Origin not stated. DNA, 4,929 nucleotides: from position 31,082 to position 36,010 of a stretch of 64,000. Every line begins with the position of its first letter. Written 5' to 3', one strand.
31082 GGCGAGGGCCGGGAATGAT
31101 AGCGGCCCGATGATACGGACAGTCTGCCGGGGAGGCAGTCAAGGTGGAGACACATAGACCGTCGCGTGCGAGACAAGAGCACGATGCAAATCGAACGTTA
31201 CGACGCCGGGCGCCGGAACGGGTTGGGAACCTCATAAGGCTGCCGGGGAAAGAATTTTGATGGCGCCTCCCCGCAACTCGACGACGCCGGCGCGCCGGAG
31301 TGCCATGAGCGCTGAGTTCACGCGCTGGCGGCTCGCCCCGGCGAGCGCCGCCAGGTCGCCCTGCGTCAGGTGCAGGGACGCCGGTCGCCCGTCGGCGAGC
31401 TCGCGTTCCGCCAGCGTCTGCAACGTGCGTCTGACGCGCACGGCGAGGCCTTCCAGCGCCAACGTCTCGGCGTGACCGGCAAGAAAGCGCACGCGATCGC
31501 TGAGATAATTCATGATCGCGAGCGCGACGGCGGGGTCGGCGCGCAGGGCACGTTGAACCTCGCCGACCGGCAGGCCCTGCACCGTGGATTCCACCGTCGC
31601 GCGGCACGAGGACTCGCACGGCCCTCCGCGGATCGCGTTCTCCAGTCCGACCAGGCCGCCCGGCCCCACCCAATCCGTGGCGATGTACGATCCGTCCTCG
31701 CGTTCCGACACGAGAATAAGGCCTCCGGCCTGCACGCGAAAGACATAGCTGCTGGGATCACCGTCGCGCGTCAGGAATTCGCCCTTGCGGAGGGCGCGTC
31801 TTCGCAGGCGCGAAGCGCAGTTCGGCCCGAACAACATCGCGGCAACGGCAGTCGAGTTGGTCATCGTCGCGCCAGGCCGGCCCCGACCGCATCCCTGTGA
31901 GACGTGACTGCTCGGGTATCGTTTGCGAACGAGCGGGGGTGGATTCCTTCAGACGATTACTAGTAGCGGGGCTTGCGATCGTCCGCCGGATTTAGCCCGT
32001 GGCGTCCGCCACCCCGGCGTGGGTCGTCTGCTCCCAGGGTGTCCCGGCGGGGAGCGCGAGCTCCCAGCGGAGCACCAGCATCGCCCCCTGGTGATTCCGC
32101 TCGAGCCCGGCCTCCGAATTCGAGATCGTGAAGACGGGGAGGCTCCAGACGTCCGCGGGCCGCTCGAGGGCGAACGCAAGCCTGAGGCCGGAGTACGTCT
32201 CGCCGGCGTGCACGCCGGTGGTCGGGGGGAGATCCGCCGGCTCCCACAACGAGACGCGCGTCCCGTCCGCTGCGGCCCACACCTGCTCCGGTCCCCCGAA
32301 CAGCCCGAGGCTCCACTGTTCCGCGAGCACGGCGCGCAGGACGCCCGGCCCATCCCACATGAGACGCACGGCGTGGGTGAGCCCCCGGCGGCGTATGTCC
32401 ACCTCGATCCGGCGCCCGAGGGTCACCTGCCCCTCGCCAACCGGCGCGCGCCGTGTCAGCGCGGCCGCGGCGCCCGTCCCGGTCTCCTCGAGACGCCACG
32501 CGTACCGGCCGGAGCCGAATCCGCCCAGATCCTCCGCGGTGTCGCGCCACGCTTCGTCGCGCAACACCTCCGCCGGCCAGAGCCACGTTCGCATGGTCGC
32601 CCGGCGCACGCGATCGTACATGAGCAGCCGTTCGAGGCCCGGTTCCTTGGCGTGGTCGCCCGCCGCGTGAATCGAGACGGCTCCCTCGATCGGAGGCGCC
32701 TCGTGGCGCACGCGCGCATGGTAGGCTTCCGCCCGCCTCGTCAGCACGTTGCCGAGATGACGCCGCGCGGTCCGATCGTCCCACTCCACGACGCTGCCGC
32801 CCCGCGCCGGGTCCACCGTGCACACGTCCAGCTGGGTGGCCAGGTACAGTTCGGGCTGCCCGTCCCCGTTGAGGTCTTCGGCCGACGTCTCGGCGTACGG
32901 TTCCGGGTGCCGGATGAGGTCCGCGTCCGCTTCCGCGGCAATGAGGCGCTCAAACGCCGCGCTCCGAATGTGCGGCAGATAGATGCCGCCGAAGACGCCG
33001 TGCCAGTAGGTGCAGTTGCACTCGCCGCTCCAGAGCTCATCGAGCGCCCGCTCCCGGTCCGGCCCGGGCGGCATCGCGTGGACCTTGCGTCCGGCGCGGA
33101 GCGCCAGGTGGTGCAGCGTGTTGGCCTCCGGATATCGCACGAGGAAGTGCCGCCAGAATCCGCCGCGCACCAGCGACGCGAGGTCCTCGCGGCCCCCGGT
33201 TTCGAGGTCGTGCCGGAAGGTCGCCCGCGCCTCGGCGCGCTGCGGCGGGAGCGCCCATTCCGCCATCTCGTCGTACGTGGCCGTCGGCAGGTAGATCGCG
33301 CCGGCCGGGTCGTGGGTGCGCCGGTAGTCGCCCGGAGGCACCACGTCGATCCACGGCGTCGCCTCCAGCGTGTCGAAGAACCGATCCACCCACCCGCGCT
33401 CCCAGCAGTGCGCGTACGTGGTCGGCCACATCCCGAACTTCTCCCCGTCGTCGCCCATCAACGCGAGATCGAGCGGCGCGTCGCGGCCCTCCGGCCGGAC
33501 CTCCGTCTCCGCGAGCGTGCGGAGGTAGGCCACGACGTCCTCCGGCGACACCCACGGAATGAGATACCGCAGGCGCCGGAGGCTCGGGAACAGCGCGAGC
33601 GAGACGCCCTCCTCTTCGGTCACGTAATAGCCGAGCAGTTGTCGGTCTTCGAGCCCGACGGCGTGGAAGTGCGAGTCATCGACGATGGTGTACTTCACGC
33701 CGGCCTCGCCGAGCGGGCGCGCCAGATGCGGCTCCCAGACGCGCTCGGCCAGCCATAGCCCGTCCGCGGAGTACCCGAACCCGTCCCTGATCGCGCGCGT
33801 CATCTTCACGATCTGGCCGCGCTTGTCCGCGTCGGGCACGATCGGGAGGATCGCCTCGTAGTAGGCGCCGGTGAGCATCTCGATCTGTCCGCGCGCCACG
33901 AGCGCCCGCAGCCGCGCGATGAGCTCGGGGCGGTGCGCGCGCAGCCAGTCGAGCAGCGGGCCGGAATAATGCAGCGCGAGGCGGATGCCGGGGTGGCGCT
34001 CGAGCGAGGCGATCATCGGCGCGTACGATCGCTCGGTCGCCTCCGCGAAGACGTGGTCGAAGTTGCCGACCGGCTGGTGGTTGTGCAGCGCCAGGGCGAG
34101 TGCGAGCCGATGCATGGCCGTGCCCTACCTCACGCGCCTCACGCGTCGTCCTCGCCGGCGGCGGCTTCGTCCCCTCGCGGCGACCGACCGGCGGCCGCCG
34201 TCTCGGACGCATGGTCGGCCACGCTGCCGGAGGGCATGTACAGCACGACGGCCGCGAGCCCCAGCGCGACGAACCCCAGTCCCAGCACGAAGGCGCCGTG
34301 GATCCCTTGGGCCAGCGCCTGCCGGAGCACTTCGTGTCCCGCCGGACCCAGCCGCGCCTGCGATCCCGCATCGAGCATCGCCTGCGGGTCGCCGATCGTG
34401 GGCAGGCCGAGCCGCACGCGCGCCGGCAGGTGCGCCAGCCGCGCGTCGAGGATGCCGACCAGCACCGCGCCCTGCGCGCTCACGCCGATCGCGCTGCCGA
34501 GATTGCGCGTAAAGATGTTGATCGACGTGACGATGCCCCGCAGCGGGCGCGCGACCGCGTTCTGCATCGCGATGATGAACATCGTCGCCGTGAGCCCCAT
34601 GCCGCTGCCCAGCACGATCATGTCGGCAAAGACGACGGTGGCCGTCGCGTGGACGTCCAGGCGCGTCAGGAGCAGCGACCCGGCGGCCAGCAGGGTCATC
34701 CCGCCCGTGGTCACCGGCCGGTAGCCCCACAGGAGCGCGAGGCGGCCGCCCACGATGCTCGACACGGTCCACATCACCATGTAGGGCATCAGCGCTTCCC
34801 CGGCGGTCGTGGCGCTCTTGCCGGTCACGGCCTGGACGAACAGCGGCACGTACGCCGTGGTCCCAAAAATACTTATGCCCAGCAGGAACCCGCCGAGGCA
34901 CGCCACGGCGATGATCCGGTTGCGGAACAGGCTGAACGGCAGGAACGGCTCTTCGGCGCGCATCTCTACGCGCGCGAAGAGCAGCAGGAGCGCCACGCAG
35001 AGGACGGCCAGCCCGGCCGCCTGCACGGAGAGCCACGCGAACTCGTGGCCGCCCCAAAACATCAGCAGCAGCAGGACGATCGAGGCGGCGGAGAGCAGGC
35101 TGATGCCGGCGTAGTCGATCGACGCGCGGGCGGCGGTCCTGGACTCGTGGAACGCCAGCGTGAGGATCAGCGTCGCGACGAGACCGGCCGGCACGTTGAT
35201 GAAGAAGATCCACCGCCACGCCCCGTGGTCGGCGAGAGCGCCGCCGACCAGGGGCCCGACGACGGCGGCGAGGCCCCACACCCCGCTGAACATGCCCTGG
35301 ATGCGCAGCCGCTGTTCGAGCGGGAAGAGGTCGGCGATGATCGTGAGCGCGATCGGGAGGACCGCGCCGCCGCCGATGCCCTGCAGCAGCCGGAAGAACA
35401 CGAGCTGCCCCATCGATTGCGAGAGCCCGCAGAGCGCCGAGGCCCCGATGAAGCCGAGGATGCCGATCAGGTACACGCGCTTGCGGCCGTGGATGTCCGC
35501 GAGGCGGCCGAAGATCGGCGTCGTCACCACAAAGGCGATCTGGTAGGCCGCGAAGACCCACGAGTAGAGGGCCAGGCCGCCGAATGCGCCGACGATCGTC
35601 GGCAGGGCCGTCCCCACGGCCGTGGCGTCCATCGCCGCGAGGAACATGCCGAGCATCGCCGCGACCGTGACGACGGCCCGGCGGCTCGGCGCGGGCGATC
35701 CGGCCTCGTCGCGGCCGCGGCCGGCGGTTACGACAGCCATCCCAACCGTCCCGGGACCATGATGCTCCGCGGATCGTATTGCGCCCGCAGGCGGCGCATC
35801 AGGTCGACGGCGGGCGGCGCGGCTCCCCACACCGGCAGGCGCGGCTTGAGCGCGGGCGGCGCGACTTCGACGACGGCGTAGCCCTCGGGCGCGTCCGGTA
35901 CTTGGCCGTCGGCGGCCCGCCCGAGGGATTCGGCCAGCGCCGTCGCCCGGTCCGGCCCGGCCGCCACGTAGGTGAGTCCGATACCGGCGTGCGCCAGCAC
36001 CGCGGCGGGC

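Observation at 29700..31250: Lower-GC island (about 57% vs about 70%) interrupting a transporter gene and carrying a secreted-protein / mini-membrane-protein pair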

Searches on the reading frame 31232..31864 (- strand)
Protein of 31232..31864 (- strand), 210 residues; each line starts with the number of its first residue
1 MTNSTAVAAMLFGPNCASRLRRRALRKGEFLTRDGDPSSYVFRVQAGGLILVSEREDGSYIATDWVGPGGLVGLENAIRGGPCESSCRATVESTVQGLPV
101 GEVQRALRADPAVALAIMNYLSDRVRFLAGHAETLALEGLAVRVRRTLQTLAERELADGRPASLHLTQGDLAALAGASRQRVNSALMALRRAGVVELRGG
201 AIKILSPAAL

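Call 5: search_protein_families(library=pfam, proteins=[window:31232-31864:-], max_evalue=0.1)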
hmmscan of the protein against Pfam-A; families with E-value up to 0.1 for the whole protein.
window:31232-31864:- (210 aa): 6 families
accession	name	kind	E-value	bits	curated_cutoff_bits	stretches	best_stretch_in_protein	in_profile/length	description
PF13545.12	HTH_Crp_2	-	1.2e-12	48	27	1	143-210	2-67/70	Crp-like helix-turn-helix domain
PF00027.35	cNMP_binding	-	2.2e-10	40.8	27.5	1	23-109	2-88/89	Cyclic nucleotide-binding domain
PF12802.13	MarR_2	-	0.0025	18.4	27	1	161-198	19-53/61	MarR family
PF13412.12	HTH_24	-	0.0029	17.6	21.9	1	166-196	18-48/48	Winged helix-turn-helix DNA-binding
PF00392.27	GntR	-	0.024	14.7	27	1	166-200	24-59/64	Bacterial regulatory proteins, gntR family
PF01978.25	TrmB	-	0.027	14.8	25.6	0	167-201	24-58/68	Sugar-specific transcriptional regulator TrmB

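Call 6: search_protein_families(library=ncbifam, proteins=[window:31232-31864:-], max_evalue=0.1)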
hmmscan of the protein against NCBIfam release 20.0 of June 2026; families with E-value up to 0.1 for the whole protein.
window:31232-31864:- (210 aa): 10 families
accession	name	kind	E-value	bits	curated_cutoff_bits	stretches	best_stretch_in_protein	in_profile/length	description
NF008732.0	PRK11753.1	equivalog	1.1e-09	38.1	266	1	25-204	28-210/214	cAMP-activated global transcriptional regulator CRP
NF006901.0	PRK09392.1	equivalog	6.6e-08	32.2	211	1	28-210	38-217/236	transcriptional activator FtrB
TIGR03697.1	NtcA_cyano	equivalog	3.6e-05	23.6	244.95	1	34-209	7-187/193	global nitrogen regulator NtcA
NF050815.1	TransActFtrBCaul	equivalog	8.5e-05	21.9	300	1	24-210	36-219/251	transcriptional activator FtrB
NF010499.0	PRK13918.1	equivalog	0.00011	21.7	274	1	26-209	18-196/205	CRP/FNR family transcriptional regulator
NF008365.0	PRK11161.1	subfamily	0.0003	20.1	228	1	21-207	48-236/250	fumarate/nitrate reduction transcriptional regulator Fnr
NF052518.1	TransRegLdrP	equivalog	0.00044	20.3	300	1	25-197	4-171/195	transcriptional regulator LdrP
NF053664.1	TransRegPtrACyano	equivalog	0.0017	17.7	300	1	106-197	88-182/196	Crp/Fnr family transcriptional regulator PtrA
TIGR03070.1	couple_hipB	subfamily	0.022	14.7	71.65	1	164-183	14-33/58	type II toxin-antitoxin system Y4mF family antitoxin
NF041163.2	encap_f2b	equivalog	0.028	13.6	400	1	16-121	91-197/450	family 2B encapsulin nanocompartment shell protein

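Call 52: search_protein_families(library=phrogs, proteins=[window:31232-31864:-], max_evalue=0.1)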
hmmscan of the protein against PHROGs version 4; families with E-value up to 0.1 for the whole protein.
window:31232-31864:- (210 aa): 1 family
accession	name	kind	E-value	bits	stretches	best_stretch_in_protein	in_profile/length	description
phrog_142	-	moron, auxiliary metabolic gene and host takeover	0.072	14.2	0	166-199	27-60/116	Ren-like exclusion protein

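Call 53: search_protein_families(library=padloc, proteins=[window:31232-31864:-], max_evalue=0.1)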
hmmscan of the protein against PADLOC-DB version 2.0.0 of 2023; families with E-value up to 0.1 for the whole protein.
window:31232-31864:- (210 aa): 1 family
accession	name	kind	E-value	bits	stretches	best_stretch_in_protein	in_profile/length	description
PDLC01720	Csa3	-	0.041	12.4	1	113-198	26-78/118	Csa3_1_CAS-I-II-III-IV-V-VI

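Call 81: search_solved_structures(query=window:31232-31864:-, max_evalue=0.00001, show_alignments=1)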
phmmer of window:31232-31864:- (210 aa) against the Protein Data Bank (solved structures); distinct sequences matched with E-value up to 0.00001: 18.
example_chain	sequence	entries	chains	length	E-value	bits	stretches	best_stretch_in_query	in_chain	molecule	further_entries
7pza_A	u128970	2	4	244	8.7e-11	45.3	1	27-202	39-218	Putative cAMP-binding protein-catabolite gene activator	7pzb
4cyd_A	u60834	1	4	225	1.8e-10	44.3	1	27-205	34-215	PROBABLE TRANSCRIPTION REGULATOR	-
4byy_A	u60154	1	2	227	1.8e-10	44.2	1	27-205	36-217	TRANSCRIPTIONAL REGULATOR, CRP/FNR FAMILY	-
3r6s_A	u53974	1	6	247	2.4e-10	43.9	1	27-205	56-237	transcription regulator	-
7ets_A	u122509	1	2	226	7.2e-10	42.3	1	19-209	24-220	Crp/Fnr family transcriptional regulator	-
3h3u_A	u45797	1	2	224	2.2e-08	37.4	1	26-204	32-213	PROBABLE TRANSCRIPTIONAL REGULATORY PROTEIN (PROBABLY CRP/FNR-FAMILY)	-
3mzh_A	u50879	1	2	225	2.3e-08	37.4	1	26-204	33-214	PROBABLE TRANSCRIPTIONAL REGULATORY PROTEIN (PROBABLY CRP/FNR-FAMILY)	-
3iwz_A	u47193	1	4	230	2.3e-08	37.4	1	21-203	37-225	Catabolite activation-like protein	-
3d0s_A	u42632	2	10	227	2.3e-08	37.4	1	26-204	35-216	TRANSCRIPTIONAL REGULATORY PROTEIN | PROBABLE TRANSCRIPTIONAL REGULATORY PROTEIN (PROBABLY CRP/ FNR-FAMILY)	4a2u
7few_B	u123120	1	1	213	2.7e-08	37.2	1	21-203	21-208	cAMP-activated global transcriptional regulator Vfr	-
3i54_A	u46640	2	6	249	3.1e-08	36.9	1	26-204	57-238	Transcriptional regulator, Crp/Fnr family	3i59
2oz6_A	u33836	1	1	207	4.8e-08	36.3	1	21-203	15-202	Virulence Factor Regulator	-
7ff9_A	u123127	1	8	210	4.9e-08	36.3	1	21-203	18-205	cAMP-activated global transcriptional regulator Vfr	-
7few_A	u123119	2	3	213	5.1e-08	36.3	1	21-203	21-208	cAMP-activated global transcriptional regulator Vfr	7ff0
7ff8_A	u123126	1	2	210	5.3e-08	36.2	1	21-203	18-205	cAMP-activated global transcriptional regulator Vfr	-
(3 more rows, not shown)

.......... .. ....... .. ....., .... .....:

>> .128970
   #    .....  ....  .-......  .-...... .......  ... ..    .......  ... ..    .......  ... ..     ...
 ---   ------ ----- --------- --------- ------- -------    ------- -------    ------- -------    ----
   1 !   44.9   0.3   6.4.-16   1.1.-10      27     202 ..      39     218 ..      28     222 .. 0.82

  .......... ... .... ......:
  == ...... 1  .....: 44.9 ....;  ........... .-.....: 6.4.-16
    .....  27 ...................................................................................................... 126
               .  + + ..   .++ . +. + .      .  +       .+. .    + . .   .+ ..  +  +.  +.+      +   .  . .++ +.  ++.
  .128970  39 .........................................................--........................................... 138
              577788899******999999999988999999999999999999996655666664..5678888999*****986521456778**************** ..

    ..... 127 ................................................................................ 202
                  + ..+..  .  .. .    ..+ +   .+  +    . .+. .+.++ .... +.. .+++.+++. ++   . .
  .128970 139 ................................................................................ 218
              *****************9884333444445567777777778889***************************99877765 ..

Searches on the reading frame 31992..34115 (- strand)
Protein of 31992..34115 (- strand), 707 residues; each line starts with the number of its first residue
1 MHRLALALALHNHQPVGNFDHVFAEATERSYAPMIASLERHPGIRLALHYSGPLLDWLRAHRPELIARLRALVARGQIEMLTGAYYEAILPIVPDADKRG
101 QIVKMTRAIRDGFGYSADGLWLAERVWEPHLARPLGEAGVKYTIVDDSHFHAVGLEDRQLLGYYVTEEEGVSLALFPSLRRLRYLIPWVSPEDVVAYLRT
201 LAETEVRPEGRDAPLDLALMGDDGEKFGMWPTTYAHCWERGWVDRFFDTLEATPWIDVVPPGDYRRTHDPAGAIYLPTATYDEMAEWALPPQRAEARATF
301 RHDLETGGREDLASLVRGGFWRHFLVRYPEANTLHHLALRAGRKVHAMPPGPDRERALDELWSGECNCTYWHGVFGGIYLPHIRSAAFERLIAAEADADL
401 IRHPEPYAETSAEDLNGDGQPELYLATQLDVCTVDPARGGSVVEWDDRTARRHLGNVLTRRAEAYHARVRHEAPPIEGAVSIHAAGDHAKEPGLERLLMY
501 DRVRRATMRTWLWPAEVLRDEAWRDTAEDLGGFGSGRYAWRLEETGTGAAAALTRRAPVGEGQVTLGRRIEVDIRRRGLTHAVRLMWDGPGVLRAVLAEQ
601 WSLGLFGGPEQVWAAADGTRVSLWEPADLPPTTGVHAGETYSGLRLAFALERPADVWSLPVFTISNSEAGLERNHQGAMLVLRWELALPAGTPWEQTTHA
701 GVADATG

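Call 5: search_protein_families(library=pfam, proteins=[window:31992-34115:-], max_evalue=0.1)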
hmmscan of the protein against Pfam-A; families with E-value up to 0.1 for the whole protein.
window:31992-34115:- (707 aa): 5 families
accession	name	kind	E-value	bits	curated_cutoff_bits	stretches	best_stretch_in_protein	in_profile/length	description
PF03065.20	Glyco_hydro_57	-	3.7e-43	148.4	21.2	1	20-277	45-291/291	Glycosyl hydrolase family 57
PF09095.17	AmyA-gluTrfs_C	-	6.4e-34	118.3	22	1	414-695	1-281/284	Alpha-amylase/4-alpha-glucanotransferase, C-terminal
PF09094.16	AmyA-A_glucT_m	-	6.1e-25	87.9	27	1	319-396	1-78/80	Alpha-amylase/4-alpha-glucanotransferase, middle domain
PF01074.27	Glyco_hydro_38N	-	1.4e-05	25.1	25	1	24-122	22-119/270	Glycosyl hydrolases family 38 N-terminal domain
PF01839.29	FG-GAP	-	0.062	13.7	22.1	0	411-429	6-24/37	FG-GAP repeat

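Call 70: find_related_loci(query=window:31992-34115:-, collection=genome_contigs, flank=8000)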
Query window:31992-34115:- (707 aa) in genome_contigs; peptide patterns used: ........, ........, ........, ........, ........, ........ (x = any residue, [..] = any of these).
312 stretches matched a pattern; 277 encode a relative of the query (tblastn E <= 1e-3); the best 80 are kept; 80 distinct loci.
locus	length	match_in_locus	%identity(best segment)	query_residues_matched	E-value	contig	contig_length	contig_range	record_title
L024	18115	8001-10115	86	1-704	0e+0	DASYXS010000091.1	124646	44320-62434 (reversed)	MAG TPA_asm: bacterium isolate SMAG_U6314 k141_376965, whole genome shotgun sequence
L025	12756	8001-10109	81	1-702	0e+0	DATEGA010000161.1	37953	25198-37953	MAG TPA_asm: bacterium isolate SMAG_U8773 k141_1134682, whole genome shotgun sequence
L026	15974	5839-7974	67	1-707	0e+0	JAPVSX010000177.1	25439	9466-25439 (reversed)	MAG: Armatimonadota bacterium isolate MW2_metabat.8 k97_305818, whole genome shotgun sequence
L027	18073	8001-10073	61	1-705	0e+0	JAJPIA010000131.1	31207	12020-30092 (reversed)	MAG: Bacillota bacterium isolate Centralia_MAG_233 k107_4740165, whole genome shotgun sequence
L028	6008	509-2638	61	1-702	0e+0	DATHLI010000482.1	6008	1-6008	MAG TPA_asm: bacterium isolate SMAG_U12602 k141_531182, whole genome shotgun sequence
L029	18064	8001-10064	61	1-702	0e+0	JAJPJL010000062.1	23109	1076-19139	MAG: Bacillota bacterium isolate Centralia_MAG_47 k107_25880840, whole genome shotgun sequence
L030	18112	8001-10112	84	1-702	0e+0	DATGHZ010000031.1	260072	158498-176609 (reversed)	MAG TPA_asm: bacterium isolate SMAG_U9794 k141_1902934, whole genome shotgun sequence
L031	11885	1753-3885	62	1-705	0e+0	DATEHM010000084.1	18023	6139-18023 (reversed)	MAG TPA_asm: bacterium isolate SMAG_U8811 k141_1473205, whole genome shotgun sequence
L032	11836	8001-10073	60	1-705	0e+0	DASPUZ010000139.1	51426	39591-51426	MAG TPA_asm: bacterium isolate SMAG_U12316 k141_584313, whole genome shotgun sequence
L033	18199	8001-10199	45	4-695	0e+0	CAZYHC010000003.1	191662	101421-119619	MAG TPA_asm: uncultured Anaerolineales bacterium isolate binchicken_co294_99 genome assembly, contig: NODE_111_length_19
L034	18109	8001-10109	67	1-698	0e+0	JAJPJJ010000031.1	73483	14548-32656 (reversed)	MAG: Bacillota bacterium isolate Centralia_MAG_45 k107_11215342, whole genome shotgun sequence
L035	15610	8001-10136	45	1-695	0e+0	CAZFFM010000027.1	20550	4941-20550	MAG TPA_asm: uncultured Ardenticatenales bacterium isolate binchicken_co172_209 genome assembly, contig: NODE_2031_lengt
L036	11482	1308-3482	46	1-707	0e+0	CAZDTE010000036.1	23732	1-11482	MAG TPA_asm: uncultured Ardenticatenales bacterium isolate binchicken_co275_99 genome assembly, contig: NODE_2609_length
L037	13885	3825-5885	49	6-702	0e+0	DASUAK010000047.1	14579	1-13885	MAG TPA_asm: bacterium isolate SMAG_U2493 k141_29330, whole genome shotgun sequence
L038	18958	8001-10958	44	3-702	0e+0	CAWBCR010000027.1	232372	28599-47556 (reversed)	MAG: uncultured Chloroflexia bacterium isolate MFD02416.bin.2.250 genome assembly, contig: contig_80474, whole genome sh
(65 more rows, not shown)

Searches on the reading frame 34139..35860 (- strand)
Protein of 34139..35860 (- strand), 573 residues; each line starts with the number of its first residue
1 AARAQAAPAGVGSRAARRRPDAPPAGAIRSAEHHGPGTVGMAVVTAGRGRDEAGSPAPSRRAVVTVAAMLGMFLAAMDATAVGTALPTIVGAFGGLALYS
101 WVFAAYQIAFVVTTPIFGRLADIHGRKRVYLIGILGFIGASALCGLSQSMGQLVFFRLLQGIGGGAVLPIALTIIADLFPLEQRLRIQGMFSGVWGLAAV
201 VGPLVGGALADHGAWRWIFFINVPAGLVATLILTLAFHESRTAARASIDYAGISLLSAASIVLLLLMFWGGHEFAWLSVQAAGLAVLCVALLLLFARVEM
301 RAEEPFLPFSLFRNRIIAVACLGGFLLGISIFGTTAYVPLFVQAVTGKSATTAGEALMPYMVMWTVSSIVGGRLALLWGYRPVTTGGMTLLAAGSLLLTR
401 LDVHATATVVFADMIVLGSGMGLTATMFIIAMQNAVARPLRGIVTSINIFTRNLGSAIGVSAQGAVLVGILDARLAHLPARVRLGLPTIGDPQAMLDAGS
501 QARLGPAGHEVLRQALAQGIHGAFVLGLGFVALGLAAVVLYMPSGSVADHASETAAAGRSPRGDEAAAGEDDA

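Call 76: search_protein_families(library=pfam, proteins=[window:34139-35860:-], max_evalue=0.00001)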
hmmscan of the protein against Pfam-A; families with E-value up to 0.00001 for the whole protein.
window:34139-35860:- (573 aa): 3 families
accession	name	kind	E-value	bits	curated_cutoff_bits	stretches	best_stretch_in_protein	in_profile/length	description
PF07690.21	MFS_1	-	5.5e-52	177.2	33.4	1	69-459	2-346/347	Major Facilitator Superfamily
PF06609.19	TRI12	-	1.7e-10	40.5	23.2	1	78-319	59-313/599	Fungal trichothecene efflux pump (TRI12)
PF00083.30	Sugar_tr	-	5.2e-09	35.9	22.3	1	98-235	47-189/452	Sugar (and other) transporter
